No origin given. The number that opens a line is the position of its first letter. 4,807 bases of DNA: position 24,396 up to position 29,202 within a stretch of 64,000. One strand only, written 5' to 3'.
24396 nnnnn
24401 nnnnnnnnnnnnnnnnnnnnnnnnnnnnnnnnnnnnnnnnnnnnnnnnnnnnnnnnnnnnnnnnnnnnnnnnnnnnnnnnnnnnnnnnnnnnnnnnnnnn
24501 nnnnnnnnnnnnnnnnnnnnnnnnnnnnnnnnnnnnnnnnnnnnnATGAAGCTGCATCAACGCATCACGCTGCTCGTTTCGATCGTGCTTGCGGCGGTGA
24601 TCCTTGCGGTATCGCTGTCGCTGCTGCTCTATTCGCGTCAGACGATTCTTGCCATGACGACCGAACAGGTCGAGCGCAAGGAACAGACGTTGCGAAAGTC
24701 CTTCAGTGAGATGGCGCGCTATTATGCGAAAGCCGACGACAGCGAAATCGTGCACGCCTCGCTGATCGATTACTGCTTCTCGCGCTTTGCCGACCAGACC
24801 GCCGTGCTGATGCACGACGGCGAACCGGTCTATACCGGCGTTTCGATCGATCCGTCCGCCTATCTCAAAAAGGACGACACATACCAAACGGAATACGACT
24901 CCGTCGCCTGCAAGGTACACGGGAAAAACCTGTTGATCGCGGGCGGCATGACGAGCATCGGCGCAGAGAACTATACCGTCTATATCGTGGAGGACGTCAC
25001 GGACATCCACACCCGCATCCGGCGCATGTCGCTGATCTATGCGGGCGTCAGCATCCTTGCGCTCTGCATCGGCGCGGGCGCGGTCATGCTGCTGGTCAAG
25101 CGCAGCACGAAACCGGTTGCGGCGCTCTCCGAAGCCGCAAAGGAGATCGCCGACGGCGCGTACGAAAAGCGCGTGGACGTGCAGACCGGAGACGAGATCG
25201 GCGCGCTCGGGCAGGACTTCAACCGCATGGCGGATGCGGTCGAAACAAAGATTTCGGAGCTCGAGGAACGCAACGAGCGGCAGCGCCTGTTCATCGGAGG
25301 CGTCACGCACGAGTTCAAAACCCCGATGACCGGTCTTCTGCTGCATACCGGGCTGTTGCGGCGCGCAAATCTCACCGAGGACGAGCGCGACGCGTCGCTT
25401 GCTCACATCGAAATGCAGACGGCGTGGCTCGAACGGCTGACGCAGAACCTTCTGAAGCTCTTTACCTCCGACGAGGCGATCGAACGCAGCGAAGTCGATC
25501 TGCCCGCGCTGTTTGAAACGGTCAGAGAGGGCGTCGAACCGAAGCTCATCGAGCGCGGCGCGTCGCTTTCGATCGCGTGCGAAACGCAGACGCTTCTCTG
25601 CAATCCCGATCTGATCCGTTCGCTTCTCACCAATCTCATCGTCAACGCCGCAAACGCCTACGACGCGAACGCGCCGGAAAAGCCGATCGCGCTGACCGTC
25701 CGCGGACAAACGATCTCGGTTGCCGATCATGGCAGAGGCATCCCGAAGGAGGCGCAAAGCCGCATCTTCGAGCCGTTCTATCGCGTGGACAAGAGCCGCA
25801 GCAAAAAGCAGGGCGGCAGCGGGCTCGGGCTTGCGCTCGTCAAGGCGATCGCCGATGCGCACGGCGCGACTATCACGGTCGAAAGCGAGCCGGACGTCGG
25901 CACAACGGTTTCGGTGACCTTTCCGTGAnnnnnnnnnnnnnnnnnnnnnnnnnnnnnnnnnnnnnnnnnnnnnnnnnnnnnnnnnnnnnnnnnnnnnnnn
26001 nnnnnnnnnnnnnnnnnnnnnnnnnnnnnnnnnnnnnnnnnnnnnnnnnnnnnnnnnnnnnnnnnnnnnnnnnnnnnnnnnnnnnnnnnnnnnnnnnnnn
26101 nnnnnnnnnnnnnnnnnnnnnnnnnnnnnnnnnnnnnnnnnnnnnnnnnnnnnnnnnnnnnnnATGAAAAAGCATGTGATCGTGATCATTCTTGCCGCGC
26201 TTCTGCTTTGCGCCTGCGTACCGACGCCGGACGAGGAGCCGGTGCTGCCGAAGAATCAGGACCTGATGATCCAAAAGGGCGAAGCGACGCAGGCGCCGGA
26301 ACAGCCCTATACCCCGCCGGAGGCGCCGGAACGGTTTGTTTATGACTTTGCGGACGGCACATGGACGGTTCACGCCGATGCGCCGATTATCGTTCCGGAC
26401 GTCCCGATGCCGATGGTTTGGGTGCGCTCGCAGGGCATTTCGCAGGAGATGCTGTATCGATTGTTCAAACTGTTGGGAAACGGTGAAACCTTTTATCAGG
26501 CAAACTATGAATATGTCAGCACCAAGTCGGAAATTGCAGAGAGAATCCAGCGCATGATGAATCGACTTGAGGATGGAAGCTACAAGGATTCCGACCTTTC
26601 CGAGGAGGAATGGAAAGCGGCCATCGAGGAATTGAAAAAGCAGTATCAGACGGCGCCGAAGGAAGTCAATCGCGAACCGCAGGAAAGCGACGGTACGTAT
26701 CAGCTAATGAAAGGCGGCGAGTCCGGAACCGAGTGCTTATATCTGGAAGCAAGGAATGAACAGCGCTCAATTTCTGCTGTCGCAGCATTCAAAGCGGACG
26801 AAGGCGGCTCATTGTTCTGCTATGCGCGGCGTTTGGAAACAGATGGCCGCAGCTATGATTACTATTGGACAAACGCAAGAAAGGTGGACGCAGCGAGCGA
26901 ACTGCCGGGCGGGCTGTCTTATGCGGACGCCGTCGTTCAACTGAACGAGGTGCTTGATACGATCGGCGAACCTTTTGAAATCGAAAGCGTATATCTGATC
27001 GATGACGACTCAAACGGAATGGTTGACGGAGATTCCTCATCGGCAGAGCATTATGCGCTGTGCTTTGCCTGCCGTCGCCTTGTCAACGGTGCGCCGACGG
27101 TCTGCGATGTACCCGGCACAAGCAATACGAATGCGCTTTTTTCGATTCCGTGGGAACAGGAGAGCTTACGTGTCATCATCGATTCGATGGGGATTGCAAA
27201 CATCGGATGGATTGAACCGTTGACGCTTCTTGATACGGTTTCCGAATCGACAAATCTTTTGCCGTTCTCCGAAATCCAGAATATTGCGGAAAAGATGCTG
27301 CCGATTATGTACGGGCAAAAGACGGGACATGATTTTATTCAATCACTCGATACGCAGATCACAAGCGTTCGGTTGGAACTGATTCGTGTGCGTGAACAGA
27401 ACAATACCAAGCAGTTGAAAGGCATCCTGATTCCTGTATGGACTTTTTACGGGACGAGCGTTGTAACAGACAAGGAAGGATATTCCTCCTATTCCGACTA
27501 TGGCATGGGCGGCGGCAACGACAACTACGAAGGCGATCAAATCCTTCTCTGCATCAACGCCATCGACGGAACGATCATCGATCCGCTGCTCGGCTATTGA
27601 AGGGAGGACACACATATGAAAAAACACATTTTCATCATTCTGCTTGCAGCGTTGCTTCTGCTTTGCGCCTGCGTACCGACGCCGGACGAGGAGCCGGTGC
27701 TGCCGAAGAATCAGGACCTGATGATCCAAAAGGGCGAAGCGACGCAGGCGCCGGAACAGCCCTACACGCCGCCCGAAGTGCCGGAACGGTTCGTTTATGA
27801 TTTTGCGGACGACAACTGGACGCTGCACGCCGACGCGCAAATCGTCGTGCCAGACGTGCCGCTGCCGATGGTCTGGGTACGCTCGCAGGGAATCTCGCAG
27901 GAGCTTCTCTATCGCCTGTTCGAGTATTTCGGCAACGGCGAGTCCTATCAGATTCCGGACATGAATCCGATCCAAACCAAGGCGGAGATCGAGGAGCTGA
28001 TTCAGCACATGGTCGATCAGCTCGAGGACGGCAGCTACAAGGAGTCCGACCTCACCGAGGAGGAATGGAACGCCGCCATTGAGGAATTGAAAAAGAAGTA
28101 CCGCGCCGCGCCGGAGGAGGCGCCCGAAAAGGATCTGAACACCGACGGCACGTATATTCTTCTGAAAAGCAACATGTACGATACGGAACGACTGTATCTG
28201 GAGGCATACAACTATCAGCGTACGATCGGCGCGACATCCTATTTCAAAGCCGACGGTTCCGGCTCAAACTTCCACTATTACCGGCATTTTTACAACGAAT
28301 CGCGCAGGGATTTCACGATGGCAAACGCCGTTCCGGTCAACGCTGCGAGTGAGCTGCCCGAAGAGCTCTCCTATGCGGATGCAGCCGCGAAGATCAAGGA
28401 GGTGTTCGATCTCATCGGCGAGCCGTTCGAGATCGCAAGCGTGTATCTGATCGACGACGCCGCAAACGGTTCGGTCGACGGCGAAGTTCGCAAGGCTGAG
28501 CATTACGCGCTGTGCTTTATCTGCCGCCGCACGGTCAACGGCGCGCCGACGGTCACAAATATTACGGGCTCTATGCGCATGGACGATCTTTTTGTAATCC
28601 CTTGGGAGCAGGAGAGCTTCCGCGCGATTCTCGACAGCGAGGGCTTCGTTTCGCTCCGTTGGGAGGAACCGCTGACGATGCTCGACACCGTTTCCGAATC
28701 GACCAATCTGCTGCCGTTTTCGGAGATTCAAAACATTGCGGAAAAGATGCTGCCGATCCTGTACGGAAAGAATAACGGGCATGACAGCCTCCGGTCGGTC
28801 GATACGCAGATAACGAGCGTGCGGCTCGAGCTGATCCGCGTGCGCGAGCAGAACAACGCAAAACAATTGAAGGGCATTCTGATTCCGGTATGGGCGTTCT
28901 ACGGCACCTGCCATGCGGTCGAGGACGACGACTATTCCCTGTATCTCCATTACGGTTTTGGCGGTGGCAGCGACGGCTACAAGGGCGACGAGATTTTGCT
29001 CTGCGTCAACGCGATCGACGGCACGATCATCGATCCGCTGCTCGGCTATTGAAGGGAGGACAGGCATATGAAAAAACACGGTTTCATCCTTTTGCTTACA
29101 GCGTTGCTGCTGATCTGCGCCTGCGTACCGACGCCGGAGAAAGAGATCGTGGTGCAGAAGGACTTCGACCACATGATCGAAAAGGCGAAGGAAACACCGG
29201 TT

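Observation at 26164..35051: Six-gene tandem array of paralogous ACVPTP lipoproteins downstream of a two-component system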

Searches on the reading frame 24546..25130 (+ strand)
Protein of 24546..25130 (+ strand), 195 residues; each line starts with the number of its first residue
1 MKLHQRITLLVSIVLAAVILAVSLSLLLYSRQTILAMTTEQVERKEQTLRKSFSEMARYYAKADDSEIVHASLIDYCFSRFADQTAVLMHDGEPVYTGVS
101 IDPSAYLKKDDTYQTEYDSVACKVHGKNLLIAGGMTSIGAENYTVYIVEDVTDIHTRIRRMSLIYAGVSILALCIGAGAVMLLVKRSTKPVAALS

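Call 52: search_protein_families(library=pfam, proteins=[window:24546-25130:+], max_evalue=1)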
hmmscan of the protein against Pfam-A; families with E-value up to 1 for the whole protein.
window:24546-25130:+ (195 aa): 2 families
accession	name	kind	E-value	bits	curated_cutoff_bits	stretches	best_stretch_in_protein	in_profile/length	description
PF12716.12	Apq12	-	0.058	13.8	25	1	10-38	4-32/54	Nuclear pore assembly and biogenesis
PF07314.17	Lit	-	0.85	10.1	24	1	8-68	6-65/176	Lipoprotein intramolecular transacylase Lit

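Call 82: find_homologous_proteins(query=window:24546-25115:+, max_evalue=0.001)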
Query window:24546-25115:+: 377 candidates shared short words with the query, none scored E <= 0.001.
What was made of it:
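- Tried and rejected: The homologue search with the kinase sensor region returned nothing and was wasted (call 82).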

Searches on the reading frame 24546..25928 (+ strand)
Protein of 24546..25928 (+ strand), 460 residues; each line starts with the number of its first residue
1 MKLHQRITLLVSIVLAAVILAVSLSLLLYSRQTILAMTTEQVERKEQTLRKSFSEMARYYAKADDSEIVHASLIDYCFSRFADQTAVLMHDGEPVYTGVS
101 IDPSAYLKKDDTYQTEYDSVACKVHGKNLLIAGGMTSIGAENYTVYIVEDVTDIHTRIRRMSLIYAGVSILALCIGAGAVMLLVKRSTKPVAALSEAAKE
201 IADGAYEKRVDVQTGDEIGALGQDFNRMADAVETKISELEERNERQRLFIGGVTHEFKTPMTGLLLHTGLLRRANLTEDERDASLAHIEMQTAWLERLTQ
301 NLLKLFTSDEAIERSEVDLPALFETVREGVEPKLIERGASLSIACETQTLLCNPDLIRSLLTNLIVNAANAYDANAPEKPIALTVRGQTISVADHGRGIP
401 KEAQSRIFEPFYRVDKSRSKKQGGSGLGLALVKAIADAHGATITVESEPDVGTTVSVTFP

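Call 9: search_protein_families(library=pfam, proteins=[window:24546-25928:+], max_evalue=0.001)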
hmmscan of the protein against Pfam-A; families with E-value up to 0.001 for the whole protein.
window:24546-25928:+ (460 aa): 4 families
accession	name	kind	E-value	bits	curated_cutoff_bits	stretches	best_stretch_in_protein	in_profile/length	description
PF02518.31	HATPase_c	-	1.8e-26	93.2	26.4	1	353-460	2-108/111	Histidine kinase-, DNA gyrase B-, and HSP90-like ATPase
PF00672.30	HAMP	-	1.6e-14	54.4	25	1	182-233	1-52/53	HAMP domain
PF00512.31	HisKA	-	3e-08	34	26.9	1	246-309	2-64/66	His Kinase A (phospho-acceptor) domain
PF13581.12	HATPase_c_2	-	9.2e-05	22.9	27.4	1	364-458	39-126/127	Histidine kinase-like ATPase domain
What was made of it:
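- Checked: An OmpR-type regulator (23883-24545) and a HAMP/HisKA/HATPase kinase (24546-25928) lie directly upstream (call 9).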

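Call 51: search_protein_families(library=ncbifam, proteins=[window:24546-25928:+], max_evalue=0.01)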
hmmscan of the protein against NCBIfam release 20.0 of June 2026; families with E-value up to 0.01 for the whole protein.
window:24546-25928:+ (460 aa): 89 families (the best 25 are shown)
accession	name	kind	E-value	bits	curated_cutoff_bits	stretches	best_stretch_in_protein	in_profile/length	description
NF033092.0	HK_WalK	equivalog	1e-52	179.5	725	2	234-460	360-593/594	cell wall metabolism sensor histidine kinase WalK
NF040691.1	MtrAB_MtrB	equivalog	7.1e-49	167.2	450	1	110-460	132-491/507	MtrAB system histidine kinase MtrB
TIGR01386.1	cztS_silS_copS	subfamily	1.7e-48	165.7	292.55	1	1-460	2-457/457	heavy metal sensor histidine kinase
NF007007.0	PRK09470.1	equivalog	5.9e-48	163.9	486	1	3-460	11-458/463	envelope stress sensor histidine kinase CpxA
NF046044.1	PnpS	equivalog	3e-47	161.5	400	2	236-460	160-390/390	two-component system histidine kinase PnpS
NF012163.2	BaeS_SmeS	equivalog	4.5e-43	147.8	500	1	158-460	163-457/457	sensor histidine kinase efflux regulator BaeS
TIGR02966.1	phoR_proteo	equivalog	3.2e-40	138.1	334.2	1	235-459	103-333/333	phosphate regulon sensor histidine kinase PhoR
NF007898.0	PRK10604.1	equivalog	6.4e-39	134.3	478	1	168-460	142-422/433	two-component system sensor histidine kinase RstB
NF008312.0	PRK11100.1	equivalog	7.9e-37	127.2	356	1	154-459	177-472/477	two-component system sensor histidine kinase CreC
NF045900.1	HisKinCpxALeg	equivalog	2.9e-36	125.2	800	1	165-460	151-450/451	two-component system sensor histidine kinase CpxA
NF041210.1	his_kin_PieS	equivalog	3e-36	125.4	850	1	179-460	183-469/474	two component system sensor histidine kinase PieS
NF007837.0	PRK10549.1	equivalog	4.6e-35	121.2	603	1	157-460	161-457/466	envelope stress sensor histidine kinase BaeS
NF033091.0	HK_VanS_ACDEFG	equivalog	1e-34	120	400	1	189-460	17-293/293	vancomycin resistance histidine kinase VanS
NF008468.0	PRK11360.1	equivalog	2.4e-34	118.7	646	2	249-460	399-607/616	two-component system sensor histidine kinase AtoS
NF041735.1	hist_kin_RppB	equivalog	1.1e-32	113.4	400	1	245-460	215-438/438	two-component system sensor histidine kinase RppB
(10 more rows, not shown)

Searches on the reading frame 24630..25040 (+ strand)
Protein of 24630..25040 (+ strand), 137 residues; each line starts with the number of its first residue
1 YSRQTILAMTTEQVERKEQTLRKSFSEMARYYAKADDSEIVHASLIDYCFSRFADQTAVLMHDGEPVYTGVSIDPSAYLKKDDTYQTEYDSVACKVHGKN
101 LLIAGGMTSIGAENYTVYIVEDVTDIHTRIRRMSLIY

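Call 85: find_related_loci(query=A5, collection=metagenome_contigs, flank=7000)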
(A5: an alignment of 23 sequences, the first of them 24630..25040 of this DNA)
Query A5 (137 aa) in metagenome_contigs; peptide patterns used: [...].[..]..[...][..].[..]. (x = any residue, [..] = any of these).
295 stretches matched a pattern; 118 encode a relative of the query (tblastn E <= 1e-3); the best 80 are kept; 80 distinct loci.
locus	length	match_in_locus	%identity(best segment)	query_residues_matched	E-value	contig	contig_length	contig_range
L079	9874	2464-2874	100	1-137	1e-92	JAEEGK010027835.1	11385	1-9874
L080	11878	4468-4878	100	1-137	1e-92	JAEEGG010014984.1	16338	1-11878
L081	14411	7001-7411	100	1-137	1e-92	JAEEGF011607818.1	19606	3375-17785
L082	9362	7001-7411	82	1-137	5e-76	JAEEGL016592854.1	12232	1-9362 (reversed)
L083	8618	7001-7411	73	1-137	3e-68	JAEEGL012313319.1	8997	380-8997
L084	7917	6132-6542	59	1-137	3e-55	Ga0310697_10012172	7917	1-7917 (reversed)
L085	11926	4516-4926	58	1-137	4e-55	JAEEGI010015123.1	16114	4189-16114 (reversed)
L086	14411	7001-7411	58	1-137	4e-55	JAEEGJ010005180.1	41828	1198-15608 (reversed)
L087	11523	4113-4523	58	1-137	4e-55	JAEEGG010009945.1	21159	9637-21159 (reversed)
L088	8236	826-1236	58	1-137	7e-55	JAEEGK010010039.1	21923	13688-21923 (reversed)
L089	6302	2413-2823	55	1-137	2e-52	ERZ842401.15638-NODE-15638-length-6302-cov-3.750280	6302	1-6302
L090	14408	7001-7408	58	1-137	5e-52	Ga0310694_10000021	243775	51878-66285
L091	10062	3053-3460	56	1-137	3e-51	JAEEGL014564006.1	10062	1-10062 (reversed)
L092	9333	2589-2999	54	1-137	1e-49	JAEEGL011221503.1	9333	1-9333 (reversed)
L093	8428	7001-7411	54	1-137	3e-49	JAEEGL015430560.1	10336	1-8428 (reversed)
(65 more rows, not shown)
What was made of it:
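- Tried and rejected: It was replaced by the metagenome scan (call 85).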

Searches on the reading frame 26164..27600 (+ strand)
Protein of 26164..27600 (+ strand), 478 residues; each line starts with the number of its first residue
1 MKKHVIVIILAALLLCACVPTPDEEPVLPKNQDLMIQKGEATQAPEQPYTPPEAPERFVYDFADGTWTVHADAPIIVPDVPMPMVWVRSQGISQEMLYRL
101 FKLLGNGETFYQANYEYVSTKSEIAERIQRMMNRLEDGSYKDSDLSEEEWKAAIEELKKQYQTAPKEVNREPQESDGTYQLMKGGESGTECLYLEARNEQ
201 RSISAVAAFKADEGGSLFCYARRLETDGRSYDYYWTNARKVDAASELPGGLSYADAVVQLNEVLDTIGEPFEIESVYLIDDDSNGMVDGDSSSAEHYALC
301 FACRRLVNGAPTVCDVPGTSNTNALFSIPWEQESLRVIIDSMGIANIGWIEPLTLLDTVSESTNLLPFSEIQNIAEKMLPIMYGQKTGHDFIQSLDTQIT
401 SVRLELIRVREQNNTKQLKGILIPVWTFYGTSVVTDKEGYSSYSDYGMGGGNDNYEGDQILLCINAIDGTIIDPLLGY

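Call 3: search_protein_families(library=pfam, proteins=[window:26164-27600:+], max_evalue=0.1)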
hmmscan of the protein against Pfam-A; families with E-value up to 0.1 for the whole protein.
window:26164-27600:+ (478 aa): 2 families
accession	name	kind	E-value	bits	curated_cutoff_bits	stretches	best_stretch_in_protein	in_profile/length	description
PF19499.4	DUF6034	-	1.5e-74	252.1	27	1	1-478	1-481/481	Family of unknown function (DUF6034)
PF11932.13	DUF3450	-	0.076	12.7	32.6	0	118-164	92-138/241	Protein of unknown function (DUF3450)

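Call 4: search_protein_families(library=ncbifam, proteins=[window:26164-27600:+], max_evalue=0.1)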
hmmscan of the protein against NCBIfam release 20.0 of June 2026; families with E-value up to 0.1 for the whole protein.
window:26164-27600:+ (478 aa): 0 families

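Call 75: search_protein_families(library=padloc, proteins=[window:26164-27600:+], max_evalue=0.01)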
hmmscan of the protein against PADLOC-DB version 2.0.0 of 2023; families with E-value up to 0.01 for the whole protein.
window:26164-27600:+ (478 aa): 0 families

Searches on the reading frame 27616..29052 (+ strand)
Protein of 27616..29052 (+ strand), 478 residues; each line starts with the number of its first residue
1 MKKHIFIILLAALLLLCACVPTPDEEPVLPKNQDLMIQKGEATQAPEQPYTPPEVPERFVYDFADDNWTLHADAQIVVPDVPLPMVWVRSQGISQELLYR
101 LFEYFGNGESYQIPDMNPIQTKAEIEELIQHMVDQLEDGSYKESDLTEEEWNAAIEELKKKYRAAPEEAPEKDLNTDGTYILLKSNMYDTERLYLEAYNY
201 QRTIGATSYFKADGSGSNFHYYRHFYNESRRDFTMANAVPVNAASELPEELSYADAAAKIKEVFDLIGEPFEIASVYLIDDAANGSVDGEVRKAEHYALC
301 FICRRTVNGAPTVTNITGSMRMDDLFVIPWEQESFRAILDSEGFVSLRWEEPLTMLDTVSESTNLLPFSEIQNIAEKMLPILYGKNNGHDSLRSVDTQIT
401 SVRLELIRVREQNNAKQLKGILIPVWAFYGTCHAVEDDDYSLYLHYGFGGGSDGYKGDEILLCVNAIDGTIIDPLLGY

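Call 3: search_protein_families(library=pfam, proteins=[window:27616-29052:+], max_evalue=0.1)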
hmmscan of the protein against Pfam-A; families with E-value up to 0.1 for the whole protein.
window:27616-29052:+ (478 aa): 2 families
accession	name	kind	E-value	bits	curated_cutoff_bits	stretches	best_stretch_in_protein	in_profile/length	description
PF19499.4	DUF6034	-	1e-68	232.9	27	1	1-478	1-481/481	Family of unknown function (DUF6034)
PF11932.13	DUF3450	-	0.065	13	32.6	0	120-165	93-138/241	Protein of unknown function (DUF3450)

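Call 4: search_protein_families(library=ncbifam, proteins=[window:27616-29052:+], max_evalue=0.1)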
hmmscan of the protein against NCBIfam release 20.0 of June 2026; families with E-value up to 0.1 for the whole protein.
window:27616-29052:+ (478 aa): 0 families
